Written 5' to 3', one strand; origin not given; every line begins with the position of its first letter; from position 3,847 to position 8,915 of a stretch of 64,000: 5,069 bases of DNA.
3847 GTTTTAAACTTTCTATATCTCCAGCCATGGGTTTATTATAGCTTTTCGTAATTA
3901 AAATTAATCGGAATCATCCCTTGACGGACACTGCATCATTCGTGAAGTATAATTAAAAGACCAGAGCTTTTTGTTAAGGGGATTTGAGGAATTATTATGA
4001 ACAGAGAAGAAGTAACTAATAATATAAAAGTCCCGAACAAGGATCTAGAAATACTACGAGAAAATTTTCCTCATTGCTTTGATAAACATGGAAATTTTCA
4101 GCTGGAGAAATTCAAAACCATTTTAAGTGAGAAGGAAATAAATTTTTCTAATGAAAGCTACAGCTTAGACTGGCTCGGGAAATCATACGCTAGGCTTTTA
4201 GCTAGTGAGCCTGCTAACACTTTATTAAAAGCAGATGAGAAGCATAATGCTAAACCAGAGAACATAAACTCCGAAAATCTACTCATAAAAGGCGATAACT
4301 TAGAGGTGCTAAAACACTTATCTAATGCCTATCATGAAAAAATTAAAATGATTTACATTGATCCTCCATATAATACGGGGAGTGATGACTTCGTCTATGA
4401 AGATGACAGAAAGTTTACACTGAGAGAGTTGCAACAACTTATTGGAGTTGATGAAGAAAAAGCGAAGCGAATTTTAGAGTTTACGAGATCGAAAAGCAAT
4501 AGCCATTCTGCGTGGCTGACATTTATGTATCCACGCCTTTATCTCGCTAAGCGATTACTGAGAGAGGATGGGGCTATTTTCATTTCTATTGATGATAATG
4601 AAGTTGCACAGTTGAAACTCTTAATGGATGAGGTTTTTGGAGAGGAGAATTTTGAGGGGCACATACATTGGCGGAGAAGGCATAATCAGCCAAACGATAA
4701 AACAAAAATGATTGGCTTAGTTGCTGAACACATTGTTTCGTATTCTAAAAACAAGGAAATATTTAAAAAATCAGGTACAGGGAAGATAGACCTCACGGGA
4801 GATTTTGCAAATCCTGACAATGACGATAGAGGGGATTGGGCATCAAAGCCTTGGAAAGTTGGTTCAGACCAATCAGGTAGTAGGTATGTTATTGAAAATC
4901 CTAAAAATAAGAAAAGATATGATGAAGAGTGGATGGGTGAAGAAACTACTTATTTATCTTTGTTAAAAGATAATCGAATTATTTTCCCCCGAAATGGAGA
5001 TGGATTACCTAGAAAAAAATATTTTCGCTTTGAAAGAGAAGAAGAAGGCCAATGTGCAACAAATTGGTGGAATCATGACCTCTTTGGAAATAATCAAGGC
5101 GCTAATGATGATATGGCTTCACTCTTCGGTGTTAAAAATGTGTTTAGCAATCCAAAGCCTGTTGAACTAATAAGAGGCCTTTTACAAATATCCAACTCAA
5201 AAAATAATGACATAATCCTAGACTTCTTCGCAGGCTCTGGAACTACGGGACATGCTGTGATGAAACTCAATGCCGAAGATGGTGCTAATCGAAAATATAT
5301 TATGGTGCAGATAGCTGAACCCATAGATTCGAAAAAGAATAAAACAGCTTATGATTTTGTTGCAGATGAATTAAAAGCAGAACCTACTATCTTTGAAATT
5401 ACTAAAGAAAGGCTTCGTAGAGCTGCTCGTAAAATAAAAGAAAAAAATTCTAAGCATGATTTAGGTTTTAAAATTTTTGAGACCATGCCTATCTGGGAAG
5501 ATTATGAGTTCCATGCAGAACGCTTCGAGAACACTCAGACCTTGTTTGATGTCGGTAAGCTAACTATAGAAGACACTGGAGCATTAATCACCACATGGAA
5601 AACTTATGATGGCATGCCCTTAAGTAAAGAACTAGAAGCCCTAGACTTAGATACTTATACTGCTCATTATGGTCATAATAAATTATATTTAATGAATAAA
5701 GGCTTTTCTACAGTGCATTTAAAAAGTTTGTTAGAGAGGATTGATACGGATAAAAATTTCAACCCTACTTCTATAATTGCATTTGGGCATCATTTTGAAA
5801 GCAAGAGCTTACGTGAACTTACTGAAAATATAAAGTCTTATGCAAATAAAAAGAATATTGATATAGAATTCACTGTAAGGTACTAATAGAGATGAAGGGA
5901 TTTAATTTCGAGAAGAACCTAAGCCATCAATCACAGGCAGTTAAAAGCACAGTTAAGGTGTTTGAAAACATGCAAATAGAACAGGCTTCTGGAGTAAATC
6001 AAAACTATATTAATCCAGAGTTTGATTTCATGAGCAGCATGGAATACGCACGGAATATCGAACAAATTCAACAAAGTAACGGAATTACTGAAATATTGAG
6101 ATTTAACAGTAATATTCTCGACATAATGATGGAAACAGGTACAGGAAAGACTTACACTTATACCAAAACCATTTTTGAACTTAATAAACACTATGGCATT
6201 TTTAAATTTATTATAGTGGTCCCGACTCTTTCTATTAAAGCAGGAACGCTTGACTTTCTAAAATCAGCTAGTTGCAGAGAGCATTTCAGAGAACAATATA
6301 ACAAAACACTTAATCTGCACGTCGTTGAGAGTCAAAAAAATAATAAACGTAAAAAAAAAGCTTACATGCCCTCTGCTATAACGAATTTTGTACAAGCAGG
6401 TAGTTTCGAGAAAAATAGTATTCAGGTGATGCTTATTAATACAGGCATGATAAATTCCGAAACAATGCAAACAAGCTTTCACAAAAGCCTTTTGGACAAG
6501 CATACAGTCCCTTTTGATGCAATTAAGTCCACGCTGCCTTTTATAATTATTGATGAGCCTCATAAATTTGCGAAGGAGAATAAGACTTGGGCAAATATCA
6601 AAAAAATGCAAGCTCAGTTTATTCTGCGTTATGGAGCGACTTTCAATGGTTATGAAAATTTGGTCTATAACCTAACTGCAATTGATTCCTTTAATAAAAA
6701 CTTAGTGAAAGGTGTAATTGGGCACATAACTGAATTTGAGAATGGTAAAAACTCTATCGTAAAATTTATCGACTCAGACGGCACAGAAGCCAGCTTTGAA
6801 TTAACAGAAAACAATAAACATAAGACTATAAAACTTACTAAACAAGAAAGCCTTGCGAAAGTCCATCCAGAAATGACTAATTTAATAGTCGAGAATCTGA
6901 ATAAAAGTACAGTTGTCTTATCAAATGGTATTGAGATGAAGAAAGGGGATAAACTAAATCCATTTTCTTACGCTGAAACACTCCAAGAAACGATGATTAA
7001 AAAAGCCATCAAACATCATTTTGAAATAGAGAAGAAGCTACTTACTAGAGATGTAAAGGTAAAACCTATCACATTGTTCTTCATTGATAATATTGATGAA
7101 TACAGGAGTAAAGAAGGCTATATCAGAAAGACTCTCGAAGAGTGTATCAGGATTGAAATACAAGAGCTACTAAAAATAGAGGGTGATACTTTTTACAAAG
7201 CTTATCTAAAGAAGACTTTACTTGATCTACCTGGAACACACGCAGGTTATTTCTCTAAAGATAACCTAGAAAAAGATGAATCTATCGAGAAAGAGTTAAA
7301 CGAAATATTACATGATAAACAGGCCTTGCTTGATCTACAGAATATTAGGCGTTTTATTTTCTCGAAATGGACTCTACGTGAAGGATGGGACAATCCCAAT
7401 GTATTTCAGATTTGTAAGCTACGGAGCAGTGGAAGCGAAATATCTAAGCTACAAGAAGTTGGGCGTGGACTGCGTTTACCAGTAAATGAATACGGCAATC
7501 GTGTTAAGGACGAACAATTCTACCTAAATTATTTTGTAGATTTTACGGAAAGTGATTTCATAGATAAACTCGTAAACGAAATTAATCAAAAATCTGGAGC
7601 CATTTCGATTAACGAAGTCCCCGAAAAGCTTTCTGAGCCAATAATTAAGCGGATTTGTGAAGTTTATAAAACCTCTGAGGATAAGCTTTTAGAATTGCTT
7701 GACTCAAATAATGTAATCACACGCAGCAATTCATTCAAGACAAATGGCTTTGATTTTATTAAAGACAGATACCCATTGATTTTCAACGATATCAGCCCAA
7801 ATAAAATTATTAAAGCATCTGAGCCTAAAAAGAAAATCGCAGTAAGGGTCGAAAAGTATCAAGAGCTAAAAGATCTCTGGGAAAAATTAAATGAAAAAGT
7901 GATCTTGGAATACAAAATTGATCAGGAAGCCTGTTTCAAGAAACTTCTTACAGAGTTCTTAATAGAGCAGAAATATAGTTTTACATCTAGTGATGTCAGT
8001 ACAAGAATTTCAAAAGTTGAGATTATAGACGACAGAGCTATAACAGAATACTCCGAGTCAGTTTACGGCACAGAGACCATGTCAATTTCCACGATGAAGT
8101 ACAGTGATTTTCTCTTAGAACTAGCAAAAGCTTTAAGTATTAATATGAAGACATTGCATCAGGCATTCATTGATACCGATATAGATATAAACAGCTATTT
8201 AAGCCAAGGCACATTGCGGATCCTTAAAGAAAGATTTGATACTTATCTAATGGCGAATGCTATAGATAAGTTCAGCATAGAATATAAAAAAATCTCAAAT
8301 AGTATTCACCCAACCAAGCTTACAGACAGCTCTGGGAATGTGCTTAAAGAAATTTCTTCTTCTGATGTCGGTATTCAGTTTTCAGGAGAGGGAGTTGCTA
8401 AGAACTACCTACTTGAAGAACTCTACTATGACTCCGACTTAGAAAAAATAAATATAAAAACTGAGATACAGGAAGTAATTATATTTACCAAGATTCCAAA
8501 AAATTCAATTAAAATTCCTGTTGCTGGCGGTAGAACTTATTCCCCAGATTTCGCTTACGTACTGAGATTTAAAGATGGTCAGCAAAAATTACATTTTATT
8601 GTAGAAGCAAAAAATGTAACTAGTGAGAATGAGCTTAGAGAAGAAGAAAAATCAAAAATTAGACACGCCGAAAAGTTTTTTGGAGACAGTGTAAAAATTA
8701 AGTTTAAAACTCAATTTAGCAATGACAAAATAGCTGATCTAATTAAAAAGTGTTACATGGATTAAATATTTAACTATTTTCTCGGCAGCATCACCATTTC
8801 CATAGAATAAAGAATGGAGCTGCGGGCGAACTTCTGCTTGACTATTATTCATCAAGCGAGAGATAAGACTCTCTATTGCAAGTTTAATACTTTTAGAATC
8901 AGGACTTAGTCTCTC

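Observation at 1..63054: Dense family of miniature palindromic elements sharing the 21-nt core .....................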

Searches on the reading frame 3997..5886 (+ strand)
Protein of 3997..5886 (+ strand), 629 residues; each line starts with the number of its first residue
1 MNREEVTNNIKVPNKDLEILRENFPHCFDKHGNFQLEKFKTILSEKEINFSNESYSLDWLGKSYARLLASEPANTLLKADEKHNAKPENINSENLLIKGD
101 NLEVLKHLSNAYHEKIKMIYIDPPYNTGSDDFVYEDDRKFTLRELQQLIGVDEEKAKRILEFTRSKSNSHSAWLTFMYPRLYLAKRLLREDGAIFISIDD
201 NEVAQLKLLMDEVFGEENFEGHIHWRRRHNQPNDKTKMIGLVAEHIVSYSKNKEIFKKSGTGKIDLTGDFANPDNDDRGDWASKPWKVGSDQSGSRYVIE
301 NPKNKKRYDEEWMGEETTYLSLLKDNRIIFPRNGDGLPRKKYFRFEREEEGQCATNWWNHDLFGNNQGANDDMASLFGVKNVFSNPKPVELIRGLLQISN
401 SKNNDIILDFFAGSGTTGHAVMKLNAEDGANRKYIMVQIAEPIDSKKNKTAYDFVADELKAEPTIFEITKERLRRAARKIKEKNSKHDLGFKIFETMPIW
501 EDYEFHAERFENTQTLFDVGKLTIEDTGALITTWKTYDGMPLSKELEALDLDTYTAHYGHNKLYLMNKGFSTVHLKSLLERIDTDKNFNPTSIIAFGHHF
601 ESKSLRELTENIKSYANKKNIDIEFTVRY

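Call 51: search_protein_families(library=pfam, max_evalue=0.000001, proteins=[window:3997-5886:+])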
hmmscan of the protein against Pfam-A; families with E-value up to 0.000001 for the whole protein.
window:3997-5886:+ (629 aa): 2 families
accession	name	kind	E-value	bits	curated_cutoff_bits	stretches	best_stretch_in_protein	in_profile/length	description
PF01555.25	N6_N4_Mtase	-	5.5e-40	138.1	26.7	1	116-440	1-212/221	DNA methylase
PF18273.6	T3RM_EcoP15I_C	-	1.3e-33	115.6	25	1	526-621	2-97/97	Type III R-M EcoP15I C-terminal domain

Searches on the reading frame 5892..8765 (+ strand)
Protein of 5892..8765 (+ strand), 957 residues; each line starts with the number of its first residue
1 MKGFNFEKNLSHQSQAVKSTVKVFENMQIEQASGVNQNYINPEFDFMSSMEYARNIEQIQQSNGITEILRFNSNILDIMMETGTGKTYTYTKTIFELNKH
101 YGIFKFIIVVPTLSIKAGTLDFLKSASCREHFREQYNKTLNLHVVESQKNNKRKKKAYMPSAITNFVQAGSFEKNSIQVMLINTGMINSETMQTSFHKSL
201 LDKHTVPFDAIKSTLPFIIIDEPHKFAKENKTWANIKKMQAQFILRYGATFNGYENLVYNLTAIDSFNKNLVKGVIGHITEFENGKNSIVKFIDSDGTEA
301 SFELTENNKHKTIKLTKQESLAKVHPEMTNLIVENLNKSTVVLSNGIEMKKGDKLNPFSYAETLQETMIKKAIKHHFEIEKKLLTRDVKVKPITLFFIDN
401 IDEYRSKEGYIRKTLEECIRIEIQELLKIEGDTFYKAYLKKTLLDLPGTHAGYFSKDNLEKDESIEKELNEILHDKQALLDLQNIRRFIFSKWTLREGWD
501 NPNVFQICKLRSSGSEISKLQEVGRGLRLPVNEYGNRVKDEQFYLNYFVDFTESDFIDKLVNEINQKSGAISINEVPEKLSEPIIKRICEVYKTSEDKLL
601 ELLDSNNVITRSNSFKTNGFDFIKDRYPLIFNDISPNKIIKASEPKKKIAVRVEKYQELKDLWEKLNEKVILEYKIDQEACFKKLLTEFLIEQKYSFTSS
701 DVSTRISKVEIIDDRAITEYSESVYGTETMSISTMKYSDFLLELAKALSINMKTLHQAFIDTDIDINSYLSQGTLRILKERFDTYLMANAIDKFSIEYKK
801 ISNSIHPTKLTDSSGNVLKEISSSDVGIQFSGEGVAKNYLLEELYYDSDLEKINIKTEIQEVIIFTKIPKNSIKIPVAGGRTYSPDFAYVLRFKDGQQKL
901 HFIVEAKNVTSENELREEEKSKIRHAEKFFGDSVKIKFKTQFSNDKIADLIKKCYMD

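Call 51: search_protein_families(library=pfam, max_evalue=0.000001, proteins=[window:5892-8765:+])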
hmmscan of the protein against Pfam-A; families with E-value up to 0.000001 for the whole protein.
window:5892-8765:+ (957 aa): 2 families
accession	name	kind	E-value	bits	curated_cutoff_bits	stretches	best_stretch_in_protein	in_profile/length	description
PF19778.5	RE_endonuc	-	1.9e-23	82.8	23.4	1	838-942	2-105/108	Endonuclease domain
PF04851.21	ResIII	-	1.3e-17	64.6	22.5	1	57-252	20-163/164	Type III restriction enzyme, res subunit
